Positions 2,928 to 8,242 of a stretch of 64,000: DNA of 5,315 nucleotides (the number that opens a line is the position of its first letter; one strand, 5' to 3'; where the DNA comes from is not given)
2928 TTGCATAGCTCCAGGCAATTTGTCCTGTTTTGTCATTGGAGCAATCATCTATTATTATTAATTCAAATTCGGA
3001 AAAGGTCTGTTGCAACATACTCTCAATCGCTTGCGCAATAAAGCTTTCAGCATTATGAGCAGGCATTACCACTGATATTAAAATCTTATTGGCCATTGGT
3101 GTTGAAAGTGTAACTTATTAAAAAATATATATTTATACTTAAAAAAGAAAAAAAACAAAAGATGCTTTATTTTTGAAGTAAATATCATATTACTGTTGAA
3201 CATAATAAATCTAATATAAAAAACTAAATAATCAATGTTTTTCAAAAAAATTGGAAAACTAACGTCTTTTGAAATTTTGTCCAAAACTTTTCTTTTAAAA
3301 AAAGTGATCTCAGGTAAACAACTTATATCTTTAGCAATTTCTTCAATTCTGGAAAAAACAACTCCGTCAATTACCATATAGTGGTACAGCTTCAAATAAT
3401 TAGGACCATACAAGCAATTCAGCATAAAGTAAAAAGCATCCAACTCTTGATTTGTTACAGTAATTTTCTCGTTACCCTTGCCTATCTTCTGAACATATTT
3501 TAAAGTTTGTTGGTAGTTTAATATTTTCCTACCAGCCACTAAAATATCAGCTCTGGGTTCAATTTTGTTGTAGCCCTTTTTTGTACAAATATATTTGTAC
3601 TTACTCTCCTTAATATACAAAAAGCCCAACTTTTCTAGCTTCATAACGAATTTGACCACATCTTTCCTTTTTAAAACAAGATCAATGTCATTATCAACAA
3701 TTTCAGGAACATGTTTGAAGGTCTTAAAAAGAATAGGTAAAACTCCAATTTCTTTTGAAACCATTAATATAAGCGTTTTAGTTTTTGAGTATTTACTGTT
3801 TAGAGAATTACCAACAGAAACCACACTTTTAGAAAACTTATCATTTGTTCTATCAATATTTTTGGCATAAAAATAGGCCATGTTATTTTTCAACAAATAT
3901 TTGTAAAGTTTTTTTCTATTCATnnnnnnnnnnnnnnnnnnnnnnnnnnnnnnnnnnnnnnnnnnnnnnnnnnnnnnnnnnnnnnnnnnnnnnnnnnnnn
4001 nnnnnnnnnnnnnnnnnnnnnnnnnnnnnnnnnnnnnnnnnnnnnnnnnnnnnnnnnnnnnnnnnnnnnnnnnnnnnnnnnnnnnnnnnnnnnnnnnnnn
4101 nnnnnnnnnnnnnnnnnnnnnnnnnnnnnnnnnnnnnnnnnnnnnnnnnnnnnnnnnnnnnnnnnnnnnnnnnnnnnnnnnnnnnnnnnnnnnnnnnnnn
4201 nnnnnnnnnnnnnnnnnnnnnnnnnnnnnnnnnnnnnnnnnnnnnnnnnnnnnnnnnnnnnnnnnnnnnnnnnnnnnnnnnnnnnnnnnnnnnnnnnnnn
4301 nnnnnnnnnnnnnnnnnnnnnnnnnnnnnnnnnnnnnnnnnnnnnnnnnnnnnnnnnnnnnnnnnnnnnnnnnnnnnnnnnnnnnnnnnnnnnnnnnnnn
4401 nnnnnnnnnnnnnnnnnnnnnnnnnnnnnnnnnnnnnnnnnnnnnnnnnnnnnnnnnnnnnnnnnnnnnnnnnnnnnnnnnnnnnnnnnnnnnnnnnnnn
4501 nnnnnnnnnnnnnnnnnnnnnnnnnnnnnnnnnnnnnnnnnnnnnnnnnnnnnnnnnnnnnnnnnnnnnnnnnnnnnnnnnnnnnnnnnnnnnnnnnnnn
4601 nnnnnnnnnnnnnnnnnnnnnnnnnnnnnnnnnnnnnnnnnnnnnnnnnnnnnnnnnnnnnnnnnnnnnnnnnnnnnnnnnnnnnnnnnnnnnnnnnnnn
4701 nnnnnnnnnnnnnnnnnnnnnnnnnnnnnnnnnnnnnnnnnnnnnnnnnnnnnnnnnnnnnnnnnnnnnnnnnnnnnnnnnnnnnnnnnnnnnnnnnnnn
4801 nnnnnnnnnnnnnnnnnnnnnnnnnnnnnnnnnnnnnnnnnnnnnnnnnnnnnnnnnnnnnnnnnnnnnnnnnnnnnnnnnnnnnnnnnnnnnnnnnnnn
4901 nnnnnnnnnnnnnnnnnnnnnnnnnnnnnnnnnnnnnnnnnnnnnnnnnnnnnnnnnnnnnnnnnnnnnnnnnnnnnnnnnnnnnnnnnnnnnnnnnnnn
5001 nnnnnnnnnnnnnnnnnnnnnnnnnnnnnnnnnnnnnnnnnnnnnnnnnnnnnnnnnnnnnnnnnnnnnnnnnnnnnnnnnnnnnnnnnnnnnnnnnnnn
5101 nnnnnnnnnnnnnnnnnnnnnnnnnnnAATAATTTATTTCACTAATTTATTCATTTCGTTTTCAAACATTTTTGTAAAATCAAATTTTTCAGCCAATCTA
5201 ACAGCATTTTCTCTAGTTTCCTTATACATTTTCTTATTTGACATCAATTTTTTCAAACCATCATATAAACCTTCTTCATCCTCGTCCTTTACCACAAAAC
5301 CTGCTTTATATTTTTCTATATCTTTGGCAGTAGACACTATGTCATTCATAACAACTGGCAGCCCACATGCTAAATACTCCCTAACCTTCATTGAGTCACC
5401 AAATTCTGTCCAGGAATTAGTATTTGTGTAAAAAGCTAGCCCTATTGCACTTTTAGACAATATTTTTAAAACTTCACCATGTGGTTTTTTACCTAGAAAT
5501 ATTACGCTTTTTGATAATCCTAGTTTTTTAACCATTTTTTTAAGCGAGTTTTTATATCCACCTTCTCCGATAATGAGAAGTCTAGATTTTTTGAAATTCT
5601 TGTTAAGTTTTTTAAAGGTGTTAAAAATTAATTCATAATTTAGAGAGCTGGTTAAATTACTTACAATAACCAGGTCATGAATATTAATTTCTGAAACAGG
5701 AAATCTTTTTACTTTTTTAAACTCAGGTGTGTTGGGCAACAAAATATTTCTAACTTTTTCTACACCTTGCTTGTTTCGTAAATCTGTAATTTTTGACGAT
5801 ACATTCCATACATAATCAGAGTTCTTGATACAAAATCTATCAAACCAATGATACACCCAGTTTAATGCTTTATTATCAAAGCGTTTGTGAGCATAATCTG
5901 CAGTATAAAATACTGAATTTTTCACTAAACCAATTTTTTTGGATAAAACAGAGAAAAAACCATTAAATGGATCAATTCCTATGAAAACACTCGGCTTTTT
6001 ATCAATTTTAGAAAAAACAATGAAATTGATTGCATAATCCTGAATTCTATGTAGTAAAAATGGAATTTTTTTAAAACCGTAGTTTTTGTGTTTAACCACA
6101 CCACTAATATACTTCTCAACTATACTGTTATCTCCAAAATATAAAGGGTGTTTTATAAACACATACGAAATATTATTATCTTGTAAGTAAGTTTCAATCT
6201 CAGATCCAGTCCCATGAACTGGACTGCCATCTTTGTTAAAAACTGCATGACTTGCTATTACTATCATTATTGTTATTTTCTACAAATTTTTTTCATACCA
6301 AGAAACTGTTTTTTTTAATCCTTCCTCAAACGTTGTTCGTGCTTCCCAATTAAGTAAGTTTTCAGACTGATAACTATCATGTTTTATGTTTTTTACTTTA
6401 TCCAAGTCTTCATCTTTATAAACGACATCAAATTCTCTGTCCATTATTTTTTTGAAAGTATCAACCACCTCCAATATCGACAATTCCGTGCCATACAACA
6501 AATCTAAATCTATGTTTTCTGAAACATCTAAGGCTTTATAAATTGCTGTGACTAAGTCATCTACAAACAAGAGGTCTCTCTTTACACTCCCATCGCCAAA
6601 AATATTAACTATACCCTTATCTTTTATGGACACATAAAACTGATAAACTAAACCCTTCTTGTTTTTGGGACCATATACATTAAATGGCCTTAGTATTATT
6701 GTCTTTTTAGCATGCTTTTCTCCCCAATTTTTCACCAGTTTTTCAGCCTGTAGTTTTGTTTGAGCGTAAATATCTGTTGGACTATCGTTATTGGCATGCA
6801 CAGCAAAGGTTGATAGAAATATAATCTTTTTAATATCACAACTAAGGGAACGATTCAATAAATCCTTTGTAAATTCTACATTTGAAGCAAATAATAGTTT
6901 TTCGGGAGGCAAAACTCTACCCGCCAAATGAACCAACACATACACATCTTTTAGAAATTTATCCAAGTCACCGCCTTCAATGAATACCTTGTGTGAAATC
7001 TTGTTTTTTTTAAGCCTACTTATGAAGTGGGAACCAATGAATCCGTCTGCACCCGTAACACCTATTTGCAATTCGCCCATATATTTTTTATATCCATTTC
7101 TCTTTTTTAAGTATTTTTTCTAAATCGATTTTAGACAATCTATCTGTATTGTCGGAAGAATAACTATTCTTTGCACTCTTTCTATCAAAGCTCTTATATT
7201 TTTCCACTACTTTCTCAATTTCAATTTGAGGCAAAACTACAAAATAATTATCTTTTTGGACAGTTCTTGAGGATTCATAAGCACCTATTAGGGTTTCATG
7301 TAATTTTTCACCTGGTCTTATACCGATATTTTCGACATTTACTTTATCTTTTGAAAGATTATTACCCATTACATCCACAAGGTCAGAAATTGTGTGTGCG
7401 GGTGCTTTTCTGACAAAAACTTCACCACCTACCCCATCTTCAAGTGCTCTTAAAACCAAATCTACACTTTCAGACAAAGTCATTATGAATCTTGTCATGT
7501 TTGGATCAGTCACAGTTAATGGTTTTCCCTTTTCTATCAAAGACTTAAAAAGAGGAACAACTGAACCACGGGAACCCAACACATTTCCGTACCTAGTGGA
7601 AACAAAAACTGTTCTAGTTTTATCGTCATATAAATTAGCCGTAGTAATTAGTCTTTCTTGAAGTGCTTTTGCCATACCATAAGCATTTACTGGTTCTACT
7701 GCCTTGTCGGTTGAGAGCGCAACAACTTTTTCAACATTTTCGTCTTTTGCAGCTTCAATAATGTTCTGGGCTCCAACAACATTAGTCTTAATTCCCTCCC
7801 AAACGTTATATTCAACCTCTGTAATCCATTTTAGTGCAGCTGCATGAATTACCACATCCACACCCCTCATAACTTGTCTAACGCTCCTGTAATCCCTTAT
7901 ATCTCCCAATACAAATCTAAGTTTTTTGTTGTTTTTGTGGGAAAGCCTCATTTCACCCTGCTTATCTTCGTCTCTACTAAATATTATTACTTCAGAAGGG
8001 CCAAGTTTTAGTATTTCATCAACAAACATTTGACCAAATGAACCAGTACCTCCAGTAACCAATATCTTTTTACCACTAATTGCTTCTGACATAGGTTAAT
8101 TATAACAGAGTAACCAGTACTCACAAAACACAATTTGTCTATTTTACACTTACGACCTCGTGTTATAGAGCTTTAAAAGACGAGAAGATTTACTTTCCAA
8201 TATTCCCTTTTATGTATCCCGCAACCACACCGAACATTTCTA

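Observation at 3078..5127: Tandem-duplicated thymidylate-kinase-like protein coupled to a nucleotidyltransferase-like gene inside a glycan operon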

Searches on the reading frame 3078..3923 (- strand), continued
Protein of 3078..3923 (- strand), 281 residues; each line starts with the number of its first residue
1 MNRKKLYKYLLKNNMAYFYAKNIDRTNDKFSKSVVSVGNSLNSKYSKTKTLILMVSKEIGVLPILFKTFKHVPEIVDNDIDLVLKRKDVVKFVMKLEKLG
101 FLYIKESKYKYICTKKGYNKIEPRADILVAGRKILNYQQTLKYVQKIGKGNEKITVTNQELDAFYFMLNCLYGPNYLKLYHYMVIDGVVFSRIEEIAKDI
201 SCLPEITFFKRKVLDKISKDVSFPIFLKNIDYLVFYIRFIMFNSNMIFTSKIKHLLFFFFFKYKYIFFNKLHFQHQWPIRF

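Call 65: search_protein_families(library=pfam, proteins=[L029:9010-12174:+], max_evalue=0.01)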
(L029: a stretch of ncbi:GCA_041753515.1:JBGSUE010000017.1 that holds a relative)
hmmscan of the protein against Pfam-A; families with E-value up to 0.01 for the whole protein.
L029:9010-12174:+ (1054 aa): 1 family
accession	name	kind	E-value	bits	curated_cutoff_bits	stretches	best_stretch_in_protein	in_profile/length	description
PF02223.23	Thymidylate_kin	-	0.00016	21.9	27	0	6-31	2-27/185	Thymidylate kinase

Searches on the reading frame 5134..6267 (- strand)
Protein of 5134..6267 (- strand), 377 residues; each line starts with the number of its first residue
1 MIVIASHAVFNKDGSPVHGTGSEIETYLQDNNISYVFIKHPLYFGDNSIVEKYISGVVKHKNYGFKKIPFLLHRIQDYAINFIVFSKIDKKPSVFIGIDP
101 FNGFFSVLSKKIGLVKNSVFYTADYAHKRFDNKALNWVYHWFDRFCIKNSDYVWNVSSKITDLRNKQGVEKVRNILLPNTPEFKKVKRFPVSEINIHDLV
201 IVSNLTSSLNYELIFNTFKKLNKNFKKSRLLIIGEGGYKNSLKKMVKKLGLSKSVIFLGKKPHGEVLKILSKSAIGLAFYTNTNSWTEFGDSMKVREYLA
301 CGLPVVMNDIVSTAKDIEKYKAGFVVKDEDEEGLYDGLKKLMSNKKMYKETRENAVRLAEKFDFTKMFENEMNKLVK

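Call 3: search_protein_families(library=pfam, proteins=[window:5134-6267:-], max_evalue=0.1)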
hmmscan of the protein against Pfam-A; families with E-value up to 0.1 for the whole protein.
window:5134-6267:- (377 aa): 4 families
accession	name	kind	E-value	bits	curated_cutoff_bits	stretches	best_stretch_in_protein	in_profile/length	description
PF00534.26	Glycos_transf_1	-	3.9e-23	82.3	26.4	1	199-355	18-169/172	Glycosyl transferases group 1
PF13692.12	Glyco_trans_1_4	-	1e-16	62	27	1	198-344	3-142/142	Glycosyl transferases group 1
PF13524.12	Glyco_trans_1_2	-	0.0004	20.8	25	1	219-353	7-123/144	Glycosyl transferase-like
PF17836.7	PglD_N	-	0.081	13.9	23.4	0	229-271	1-45/78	PglD N-terminal domain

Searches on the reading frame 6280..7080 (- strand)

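Call 3: search_protein_families(library=pfam, proteins=[window:6280-7080:-], max_evalue=0.1)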
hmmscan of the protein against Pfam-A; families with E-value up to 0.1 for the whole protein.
window:6280-7080:- (266 aa): 6 families
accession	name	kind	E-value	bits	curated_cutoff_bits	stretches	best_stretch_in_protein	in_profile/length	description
PF01370.27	Epimerase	-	1.3e-28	100.5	20.9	1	8-188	3-229/240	NAD dependent epimerase/dehydratase family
PF16363.11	GDP_Man_Dehyd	-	1.6e-17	64.4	27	1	100-258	148-332/332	GDP-mannose 4,6 dehydratase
PF01073.25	3Beta_HSD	-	3.1e-14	53.1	22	1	38-180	59-225/280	3-beta hydroxysteroid dehydrogenase/isomerase family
PF07993.18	NAD_binding_4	-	2.7e-12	46.8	20.1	1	43-180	86-258/258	Male sterility protein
PF02719.21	Polysacc_synt_2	-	1.3e-07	31.6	20.2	1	65-216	102-250/293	Polysaccharide biosynthesis protein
PF04321.23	RmlD_sub_bind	-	0.00021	20.9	27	1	97-161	117-176/287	RmlD substrate binding domain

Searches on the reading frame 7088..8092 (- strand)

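Call 3: search_protein_families(library=pfam, proteins=[window:7088-8092:-], max_evalue=0.1)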
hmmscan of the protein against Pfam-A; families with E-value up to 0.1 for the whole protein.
window:7088-8092:- (334 aa): 16 families
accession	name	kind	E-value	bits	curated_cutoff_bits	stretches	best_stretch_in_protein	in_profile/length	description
PF02719.21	Polysacc_synt_2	-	6.8e-100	334.5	20.2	1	10-286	1-291/293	Polysaccharide biosynthesis protein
PF01370.27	Epimerase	-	7.5e-25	88.2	20.9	1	10-226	1-237/240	NAD dependent epimerase/dehydratase family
PF01073.25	3Beta_HSD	-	2.8e-17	63.1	22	1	11-134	1-122/280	3-beta hydroxysteroid dehydrogenase/isomerase family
PF16363.11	GDP_Man_Dehyd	-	3.8e-17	63.2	27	1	11-249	1-269/332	GDP-mannose 4,6 dehydratase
PF13460.12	NAD_binding_10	-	1.9e-14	54.4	27.2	1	14-136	1-106/184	NAD(P)H-binding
PF07993.18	NAD_binding_4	-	4e-10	39.7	20.1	1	12-141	1-149/258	Male sterility protein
PF04321.23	RmlD_sub_bind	-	1.2e-09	38.1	27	1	9-195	2-176/287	RmlD substrate binding domain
PF05368.20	NmrA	-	8.5e-09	35.8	27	1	8-128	3-107/298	NmrA-like family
PF08659.16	KR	-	6.5e-08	33.1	22.6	1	10-127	3-135/180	KR domain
PF00106.31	adh_short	-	3.6e-07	30.3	26.6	1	8-118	1-122/195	short chain dehydrogenase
PF03435.24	Sacchrp_dh_NADP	-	2.7e-05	25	25.1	1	10-85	1-76/129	Saccharopine dehydrogenase NADP binding domain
PF01210.29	NAD_Gly3P_dh_N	-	5.2e-05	23.7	23.1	1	15-106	6-98/158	NAD-dependent glycerol-3-phosphate dehydrogenase N-terminus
PF03807.23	F420_oxidored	-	0.0091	17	21.6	1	15-88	6-70/94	NADP oxidoreductase coenzyme F420-dependent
PF01488.26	Shikimate_DH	-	0.011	16.2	24.3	1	4-90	9-88/138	Shikimate / quinate 5-dehydrogenase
PF22660.2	RS_preATP-grasp-like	-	0.049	14.5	27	0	15-81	8-66/98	Ribonucleotide synthetase preATP-grasp domain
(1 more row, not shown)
